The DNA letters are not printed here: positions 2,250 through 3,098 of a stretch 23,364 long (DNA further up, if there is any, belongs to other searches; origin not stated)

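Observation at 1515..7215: Tandem array of four paralogous surface/lipoprotein genes built around a shared ~170-aa coiled-coil plus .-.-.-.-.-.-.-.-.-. module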

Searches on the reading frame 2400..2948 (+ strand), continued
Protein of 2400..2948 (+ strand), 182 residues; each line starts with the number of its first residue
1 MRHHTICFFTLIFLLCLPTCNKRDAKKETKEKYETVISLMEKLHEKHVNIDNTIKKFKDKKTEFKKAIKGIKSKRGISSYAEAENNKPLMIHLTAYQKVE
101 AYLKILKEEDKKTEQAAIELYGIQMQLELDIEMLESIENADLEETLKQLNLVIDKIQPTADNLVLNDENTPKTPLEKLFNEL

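Call 46: find_encoding_contigs(protein=P0017, flank=10000, max_places=2)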
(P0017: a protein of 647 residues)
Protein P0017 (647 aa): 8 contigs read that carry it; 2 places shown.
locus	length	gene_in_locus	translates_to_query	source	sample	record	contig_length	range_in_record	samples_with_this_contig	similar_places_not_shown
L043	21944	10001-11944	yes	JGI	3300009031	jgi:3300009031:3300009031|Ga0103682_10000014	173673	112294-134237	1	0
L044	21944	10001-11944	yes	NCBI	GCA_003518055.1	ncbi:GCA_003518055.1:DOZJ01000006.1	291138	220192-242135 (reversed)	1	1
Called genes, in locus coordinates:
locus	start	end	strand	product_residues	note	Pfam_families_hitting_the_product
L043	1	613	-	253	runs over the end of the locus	-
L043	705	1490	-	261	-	PF04402:SIMPL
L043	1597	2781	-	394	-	PF00162:PGK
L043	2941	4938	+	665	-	-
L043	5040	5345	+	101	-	-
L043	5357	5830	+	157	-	-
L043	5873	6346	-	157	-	-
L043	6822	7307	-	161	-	-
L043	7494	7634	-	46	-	-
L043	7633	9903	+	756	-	PF07676:PD40 (faint)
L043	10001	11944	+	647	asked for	PF24817:WD40_WDHD1_1st (faint), PF25174:Beta-prop_THOC3 (faint)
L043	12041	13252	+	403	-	-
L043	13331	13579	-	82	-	-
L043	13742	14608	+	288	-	-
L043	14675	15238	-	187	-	-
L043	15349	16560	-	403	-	PF00817:IMS, PF21999:IMS_HHH_1, PF11799:IMS_C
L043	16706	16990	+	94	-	-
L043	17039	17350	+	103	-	-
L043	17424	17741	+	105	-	-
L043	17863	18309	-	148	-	PF00293:NUDIX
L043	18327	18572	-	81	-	-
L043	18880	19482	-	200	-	PF01726:LexA_DNA_bind, PF00717:Peptidase_S24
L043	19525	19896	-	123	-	PF05635:23S_rRNA_IVP, PF22296:bAvd (weak)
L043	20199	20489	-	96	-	-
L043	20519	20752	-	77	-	-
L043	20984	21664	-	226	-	-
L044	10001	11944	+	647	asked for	PF24817:WD40_WDHD1_1st (faint), PF25174:Beta-prop_THOC3 (faint)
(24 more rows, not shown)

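Call 47: find_encoding_contigs(protein=P0151, flank=10000, max_places=2)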
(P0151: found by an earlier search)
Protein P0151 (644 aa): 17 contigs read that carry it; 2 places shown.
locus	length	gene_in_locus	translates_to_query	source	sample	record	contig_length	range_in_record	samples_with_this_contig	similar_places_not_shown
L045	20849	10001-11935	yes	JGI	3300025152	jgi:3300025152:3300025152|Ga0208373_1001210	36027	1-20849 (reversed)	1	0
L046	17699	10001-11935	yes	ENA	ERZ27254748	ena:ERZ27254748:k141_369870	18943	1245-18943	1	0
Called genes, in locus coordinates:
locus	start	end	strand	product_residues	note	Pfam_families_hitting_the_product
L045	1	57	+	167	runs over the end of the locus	-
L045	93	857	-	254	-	PF02673:BacA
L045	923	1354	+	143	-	PF02681:DUF212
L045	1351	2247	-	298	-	PF01149:Fapy_DNA_glyco, PF06831:H2TH, PF06827:zf-FPG_IleRS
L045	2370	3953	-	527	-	PF01676:Metalloenzyme, PF06415:iPGM_N, PF01663:Phosphodiest (weak)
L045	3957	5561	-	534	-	PF01676:Metalloenzyme, PF06415:iPGM_N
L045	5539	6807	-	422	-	PF03952:Enolase_N, PF00113:Enolase_C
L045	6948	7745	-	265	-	PF04402:SIMPL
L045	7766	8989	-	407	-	PF00162:PGK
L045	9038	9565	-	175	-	PF01936:NYN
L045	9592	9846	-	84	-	PF01155:HypA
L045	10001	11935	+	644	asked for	PF26550:Tricorn_2nd (faint)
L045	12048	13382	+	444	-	-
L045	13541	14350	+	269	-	-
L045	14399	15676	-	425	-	PF00374:NiFeSe_Hases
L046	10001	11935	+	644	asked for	PF26550:Tricorn_2nd (faint)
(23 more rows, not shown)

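Call 54: list_cluster_members(proteins=[P0025, P0047, P0055, P0092, P0099, P0112, P0143, P0086, P0052, P0074])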
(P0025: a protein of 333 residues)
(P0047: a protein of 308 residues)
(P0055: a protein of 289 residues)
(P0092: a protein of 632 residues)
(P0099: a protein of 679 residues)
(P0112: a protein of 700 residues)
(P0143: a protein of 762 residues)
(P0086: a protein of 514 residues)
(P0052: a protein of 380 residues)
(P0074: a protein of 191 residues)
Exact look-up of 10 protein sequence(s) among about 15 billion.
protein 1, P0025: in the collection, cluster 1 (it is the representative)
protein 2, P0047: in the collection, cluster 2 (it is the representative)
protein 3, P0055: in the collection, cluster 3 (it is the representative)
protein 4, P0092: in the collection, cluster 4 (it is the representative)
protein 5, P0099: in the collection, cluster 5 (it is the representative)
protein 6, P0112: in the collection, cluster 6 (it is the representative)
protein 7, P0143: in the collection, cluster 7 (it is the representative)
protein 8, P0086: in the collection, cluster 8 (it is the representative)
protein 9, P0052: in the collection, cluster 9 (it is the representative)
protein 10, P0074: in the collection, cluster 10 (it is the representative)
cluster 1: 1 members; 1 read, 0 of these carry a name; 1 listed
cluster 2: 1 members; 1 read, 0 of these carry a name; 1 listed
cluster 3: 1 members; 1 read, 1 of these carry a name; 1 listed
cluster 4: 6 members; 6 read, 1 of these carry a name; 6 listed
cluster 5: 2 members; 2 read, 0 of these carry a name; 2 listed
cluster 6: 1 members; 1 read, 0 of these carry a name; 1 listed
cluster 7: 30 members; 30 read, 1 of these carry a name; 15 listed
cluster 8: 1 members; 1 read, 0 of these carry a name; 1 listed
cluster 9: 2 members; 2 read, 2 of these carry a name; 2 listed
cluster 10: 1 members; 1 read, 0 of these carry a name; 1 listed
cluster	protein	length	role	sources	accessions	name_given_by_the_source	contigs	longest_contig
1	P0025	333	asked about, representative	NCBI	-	-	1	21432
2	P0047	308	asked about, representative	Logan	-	-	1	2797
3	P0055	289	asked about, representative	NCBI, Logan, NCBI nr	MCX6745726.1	MAG: hypothetical protein NTX00_01775 [Candidatus Parcubacteria bacterium] | hypothetical protein [Candidatus Parcubacteria bacterium]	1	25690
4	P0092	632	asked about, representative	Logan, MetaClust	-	\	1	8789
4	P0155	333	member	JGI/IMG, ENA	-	-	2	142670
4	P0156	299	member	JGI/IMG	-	-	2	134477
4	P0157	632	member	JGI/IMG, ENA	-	-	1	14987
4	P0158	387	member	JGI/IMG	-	-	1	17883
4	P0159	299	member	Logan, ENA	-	-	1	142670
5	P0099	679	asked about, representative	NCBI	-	-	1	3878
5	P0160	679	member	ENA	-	-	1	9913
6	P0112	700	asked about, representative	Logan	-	-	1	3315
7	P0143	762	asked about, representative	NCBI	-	-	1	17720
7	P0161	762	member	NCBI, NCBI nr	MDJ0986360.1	MAG: hypothetical protein QNJ26_12525 [Desulfobacterales bacterium] | hypothetical protein [Desulfobacterales bacterium]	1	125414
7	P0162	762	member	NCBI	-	-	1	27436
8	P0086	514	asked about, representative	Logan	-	-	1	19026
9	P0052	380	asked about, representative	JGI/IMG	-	hypothetical protein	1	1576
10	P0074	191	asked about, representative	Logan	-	-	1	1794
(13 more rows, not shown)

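Call 55: find_encoding_contigs(protein=P0161, flank=8000, max_places=3)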
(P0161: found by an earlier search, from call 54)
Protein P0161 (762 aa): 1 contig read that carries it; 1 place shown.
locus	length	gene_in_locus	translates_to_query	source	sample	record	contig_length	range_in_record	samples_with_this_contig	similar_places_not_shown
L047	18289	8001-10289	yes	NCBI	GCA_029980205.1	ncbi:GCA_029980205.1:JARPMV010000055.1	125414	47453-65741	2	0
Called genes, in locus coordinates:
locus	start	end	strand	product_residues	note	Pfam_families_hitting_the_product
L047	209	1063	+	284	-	PF04228:Zn_peptidase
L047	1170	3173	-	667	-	PF01841:Transglut_core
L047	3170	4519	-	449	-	PF01882:DUF58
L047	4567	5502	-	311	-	PF00158:Sigma54_activat (faint), PF05496:RuvB_N (weak), PF00004:AAA, PF07726:AAA_3, PF07728:AAA_5, PF17863:AAA_lid_2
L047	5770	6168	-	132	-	-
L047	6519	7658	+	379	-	PF00805:Pentapeptide, PF00805:Pentapeptide, PF13599:Pentapeptide_4 (weak), PF00805:Pentapeptide, PF13599:Pentapeptide_4 (weak), PF00805:Pentapeptide, PF01582:TIR, PF13676:TIR_2, +3 more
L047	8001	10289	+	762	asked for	-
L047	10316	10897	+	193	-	-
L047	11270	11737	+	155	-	-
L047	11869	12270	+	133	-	-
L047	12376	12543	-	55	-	-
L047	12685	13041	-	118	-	-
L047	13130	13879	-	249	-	PF00731:AIRC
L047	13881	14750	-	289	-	PF12698:ABC2_membrane_3 (weak)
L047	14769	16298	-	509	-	PF00117:GATase, PF07722:Peptidase_C26, PF02540:NAD_synthase, PF03054:tRNA_Me_trans (faint), PF00958:GMP_synt_C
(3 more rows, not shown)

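Call 56: find_encoding_contigs(protein=P0055, flank=8000, max_places=2)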
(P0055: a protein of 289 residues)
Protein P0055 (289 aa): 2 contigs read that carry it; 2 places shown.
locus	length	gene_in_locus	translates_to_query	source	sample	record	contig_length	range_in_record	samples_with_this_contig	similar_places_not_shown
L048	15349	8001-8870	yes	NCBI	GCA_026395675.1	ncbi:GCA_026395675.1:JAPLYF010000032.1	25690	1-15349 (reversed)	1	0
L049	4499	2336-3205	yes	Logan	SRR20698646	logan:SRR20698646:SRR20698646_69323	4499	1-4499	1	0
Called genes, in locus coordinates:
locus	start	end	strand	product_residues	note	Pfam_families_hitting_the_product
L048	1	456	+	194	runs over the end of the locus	PF01928:CYTH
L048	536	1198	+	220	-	PF00590:TP_methylase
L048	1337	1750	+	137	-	PF00383:dCMP_cyt_deam_1 (weak)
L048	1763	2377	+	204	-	PF00657:Lipase_GDSL, PF13472:Lipase_GDSL_2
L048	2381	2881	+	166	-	-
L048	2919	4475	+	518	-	PF00133:tRNA-synt_1, PF01406:tRNA-synt_1e, PF09334:tRNA-synt_1g, PF00133:tRNA-synt_1, PF01406:tRNA-synt_1e (weak)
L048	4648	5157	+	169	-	PF02674:Colicin_V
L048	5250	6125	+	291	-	PF01026:TatD_DNase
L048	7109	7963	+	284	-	-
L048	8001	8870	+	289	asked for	-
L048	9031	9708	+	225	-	-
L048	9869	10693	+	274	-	-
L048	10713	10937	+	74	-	-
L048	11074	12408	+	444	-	PF05345:He_PIG, PF17963:Big_9, PF22612:GH113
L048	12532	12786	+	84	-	-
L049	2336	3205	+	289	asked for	-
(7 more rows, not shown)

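Call 66: search_protein_families(library=pfam, proteins=[P0042, P0052, P0059, P0061, P0063, P0079, P0081, P0086, P0089, P0096], max_evalue=0.0001)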
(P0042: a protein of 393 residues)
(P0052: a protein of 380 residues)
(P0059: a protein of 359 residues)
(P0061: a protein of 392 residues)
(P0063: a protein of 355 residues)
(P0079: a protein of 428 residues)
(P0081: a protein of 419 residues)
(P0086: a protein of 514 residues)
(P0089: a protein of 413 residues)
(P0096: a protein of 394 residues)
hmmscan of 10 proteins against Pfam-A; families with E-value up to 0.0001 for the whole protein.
P0042 (393 aa): 0 families

P0052 (380 aa): 0 families

P0059 (359 aa): 0 families

P0061 (392 aa): 0 families

P0063 (355 aa): 0 families

P0079 (428 aa): 0 families

P0081 (419 aa): 0 families

P0086 (514 aa): 0 families

P0089 (413 aa): 0 families

P0096 (394 aa): 0 families

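Call 67: search_protein_families(library=pfam, proteins=[P0109, P0110, P0128, P0137, P0141, P0148, P0149, P0087, P0142, P0100], max_evalue=0.0001)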
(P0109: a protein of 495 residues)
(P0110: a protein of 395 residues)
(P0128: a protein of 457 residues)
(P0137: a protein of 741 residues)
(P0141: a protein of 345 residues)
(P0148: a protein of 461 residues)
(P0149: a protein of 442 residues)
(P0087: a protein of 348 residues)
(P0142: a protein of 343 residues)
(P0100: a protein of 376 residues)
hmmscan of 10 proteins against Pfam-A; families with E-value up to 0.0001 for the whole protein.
P0109 (495 aa): 0 families

P0110 (395 aa): 0 families

P0128 (457 aa): 1 family
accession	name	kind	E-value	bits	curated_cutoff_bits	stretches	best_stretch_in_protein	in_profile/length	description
PF01464.25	SLT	-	1.1e-22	80.2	21.3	1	286-391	3-109/117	Transglycosylase SLT domain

P0137 (741 aa): 11 families
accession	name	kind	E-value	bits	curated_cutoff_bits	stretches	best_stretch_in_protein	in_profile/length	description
PF07719.23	TPR_2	-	1.8e-17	62.4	27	1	644-673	4-33/34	Tetratricopeptide repeat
PF00515.34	TPR_1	-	6.8e-15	54.6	27.8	1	645-671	5-31/34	Tetratricopeptide repeat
PF13414.12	TPR_11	-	5.9e-12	45.5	26.8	1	651-687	4-40/42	TPR repeat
PF13181.12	TPR_8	-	1.2e-10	41.1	25.7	1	645-673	5-33/34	Tetratricopeptide repeat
PF14559.12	TPR_19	-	1.9e-10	41.3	25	1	585-635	3-53/68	Tetratricopeptide repeat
PF13432.12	TPR_16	-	9.4e-10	39.2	32.7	0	616-673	6-63/65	Tetratricopeptide repeat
PF13424.12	TPR_12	-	8.9e-09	35.9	30.1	1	643-703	5-73/77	Tetratricopeptide repeat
PF13374.12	TPR_10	-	6.7e-06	26.4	27.5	0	644-669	5-30/42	Tetratricopeptide repeat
PF13428.12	TPR_14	-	2.5e-05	24.9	23.5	0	648-682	8-42/44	Tetratricopeptide repeat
PF25068.1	ARM_TT21_4th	-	7.2e-05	23.5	30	1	644-704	2-61/153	Tetratricopeptide repeat protein 21 forth ARM domain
PF13429.12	TPR_15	-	7.3e-05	22.8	26.2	0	585-675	158-248/280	Tetratricopeptide repeat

P0141 (345 aa): 0 families

P0148 (461 aa): 0 families

P0149 (442 aa): 0 families

P0087 (348 aa): 4 families
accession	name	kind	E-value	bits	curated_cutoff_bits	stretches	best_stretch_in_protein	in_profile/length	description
PF13637.12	Ank_4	-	1e-08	35.6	22.7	0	105-128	12-35/50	Ankyrin repeats (many copies)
PF12796.13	Ank_2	-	1.4e-08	35.6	27.3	1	63-133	1-70/90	Ankyrin repeats (3 copies)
PF00023.36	Ank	-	2.8e-07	30.9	21.1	0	92-121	1-33/33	Ankyrin repeat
PF13857.12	Ank_5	-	2.9e-06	28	27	0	104-129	30-55/56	Ankyrin repeats (many copies)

P0142 (343 aa): 5 families
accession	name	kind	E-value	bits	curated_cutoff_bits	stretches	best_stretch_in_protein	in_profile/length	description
PF12796.13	Ank_2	-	2.4e-16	60.5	27.3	2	111-173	10-71/90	Ankyrin repeats (3 copies)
PF00023.36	Ank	-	2e-14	53.3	21.1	0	130-162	1-33/33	Ankyrin repeat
PF13637.12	Ank_4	-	1.8e-13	50.8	22.7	1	113-151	12-50/50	Ankyrin repeats (many copies)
PF13857.12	Ank_5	-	2.3e-13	50.6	27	1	117-171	1-56/56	Ankyrin repeats (many copies)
PF13606.12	Ank_3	-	2.5e-08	33.9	22.3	0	130-158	1-29/30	Ankyrin repeat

P0100 (376 aa): 0 families

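Call 68: find_encoding_contigs(protein=P0086, flank=8000, max_places=1)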
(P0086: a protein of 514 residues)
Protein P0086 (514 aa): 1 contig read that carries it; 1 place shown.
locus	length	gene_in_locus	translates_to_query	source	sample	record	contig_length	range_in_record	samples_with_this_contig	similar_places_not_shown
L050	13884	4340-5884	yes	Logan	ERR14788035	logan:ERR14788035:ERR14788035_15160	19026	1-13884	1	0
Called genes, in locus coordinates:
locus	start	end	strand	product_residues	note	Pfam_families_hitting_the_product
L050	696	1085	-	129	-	PF05168:HEPN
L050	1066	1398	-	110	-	PF01909:NTP_transf_2, PF18765:Polbeta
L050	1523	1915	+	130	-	-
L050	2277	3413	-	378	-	-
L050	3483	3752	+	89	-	-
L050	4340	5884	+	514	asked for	-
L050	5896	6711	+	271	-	-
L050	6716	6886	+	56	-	-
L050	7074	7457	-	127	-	PF23455:DUF7129 (faint)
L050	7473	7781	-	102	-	-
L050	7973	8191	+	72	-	-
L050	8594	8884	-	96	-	-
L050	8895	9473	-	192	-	PF04893:Yip1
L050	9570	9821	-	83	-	PF00736:EF1_GNE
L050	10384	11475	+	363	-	PF13506:Glyco_transf_21, PF00535:Glycos_transf_2, PF10111:Glyco_tranf_2_2, PF13641:Glyco_tranf_2_3, PF13632:Glyco_trans_2_3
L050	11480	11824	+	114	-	PF05653:Mg_trans_NIPA, PF00892:EamA (weak)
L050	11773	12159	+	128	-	PF00892:EamA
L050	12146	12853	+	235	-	PF13641:Glyco_tranf_2_3, PF00535:Glycos_transf_2, PF10111:Glyco_tranf_2_2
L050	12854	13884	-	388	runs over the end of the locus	PF13439:Glyco_transf_4, PF13579:Glyco_trans_4_4, PF00534:Glycos_transf_1, PF13692:Glyco_trans_1_4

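Call 69: find_encoding_contigs(protein=P0137, flank=8000, max_places=1)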
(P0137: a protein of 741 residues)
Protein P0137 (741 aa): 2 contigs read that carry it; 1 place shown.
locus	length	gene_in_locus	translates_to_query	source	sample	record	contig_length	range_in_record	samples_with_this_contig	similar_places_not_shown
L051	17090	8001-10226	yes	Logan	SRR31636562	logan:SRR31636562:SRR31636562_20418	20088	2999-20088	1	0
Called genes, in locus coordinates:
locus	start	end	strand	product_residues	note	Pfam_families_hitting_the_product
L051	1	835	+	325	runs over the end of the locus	-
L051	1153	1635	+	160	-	PF00588:SpoU_methylase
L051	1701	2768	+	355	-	PF02441:Flavoprotein, PF00596:Aldolase_II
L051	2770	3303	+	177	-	-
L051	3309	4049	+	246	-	PF01209:Ubie_methyltran, PF13489:Methyltransf_23 (weak), PF13847:Methyltransf_31, PF08241:Methyltransf_11, PF08242:Methyltransf_12, PF13649:Methyltransf_25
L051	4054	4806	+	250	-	PF05175:MTS (weak), PF13489:Methyltransf_23 (weak), PF01209:Ubie_methyltran, PF01728:FtsJ (weak), PF13847:Methyltransf_31, PF08241:Methyltransf_11, PF08242:Methyltransf_12, PF13649:Methyltransf_25, +1 more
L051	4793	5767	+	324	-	PF00890:FAD_binding_2 (faint), PF01134:GIDA (faint), PF01266:DAO (faint), PF01946:Thi4 (faint), PF03486:HI0933_like (faint), PF07992:Pyr_redox_2, PF13738:Pyr_redox_3, PF00070:Pyr_redox, +2 more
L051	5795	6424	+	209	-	-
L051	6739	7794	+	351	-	PF02661:Fic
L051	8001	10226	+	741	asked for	PF13374:TPR_10 (faint), PF13424:TPR_12 (faint), PF13432:TPR_16 (faint), PF13181:TPR_8 (faint), PF13428:TPR_14 (faint), PF00515:TPR_1 (weak), PF07719:TPR_2 (weak), PF13414:TPR_11 (weak), +1 more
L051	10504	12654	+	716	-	-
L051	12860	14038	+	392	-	PF07719:TPR_2 (faint), PF13181:TPR_8 (faint), PF13428:TPR_14 (faint), PF13432:TPR_16 (faint), PF14559:TPR_19 (faint), PF00515:TPR_1 (weak), PF13414:TPR_11 (weak), PF13431:TPR_17 (weak)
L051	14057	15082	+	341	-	-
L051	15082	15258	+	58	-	-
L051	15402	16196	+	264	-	PF01841:Transglut_core, PF04473:DUF553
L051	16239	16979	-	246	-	PF01746:tRNA_m1G_MT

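Call 70: find_encoding_contigs(protein=P0025, flank=8000, max_places=1)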
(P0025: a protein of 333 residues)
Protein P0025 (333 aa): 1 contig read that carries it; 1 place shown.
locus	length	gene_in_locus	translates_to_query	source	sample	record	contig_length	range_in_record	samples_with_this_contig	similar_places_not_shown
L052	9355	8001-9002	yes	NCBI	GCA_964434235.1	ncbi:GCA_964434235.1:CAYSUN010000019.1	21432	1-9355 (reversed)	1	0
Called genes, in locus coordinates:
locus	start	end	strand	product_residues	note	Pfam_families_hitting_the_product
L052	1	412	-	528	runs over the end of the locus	PF01676:Metalloenzyme, PF06415:iPGM_N, PF00884:Sulfatase (faint), PF01663:Phosphodiest (faint)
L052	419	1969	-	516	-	PF01676:Metalloenzyme, PF06415:iPGM_N, PF01663:Phosphodiest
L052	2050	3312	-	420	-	PF03952:Enolase_N, PF00113:Enolase_C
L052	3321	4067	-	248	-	-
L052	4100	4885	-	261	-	PF04402:SIMPL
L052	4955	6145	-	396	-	PF00162:PGK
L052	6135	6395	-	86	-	PF01155:HypA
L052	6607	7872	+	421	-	-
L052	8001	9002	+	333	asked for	-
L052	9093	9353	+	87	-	?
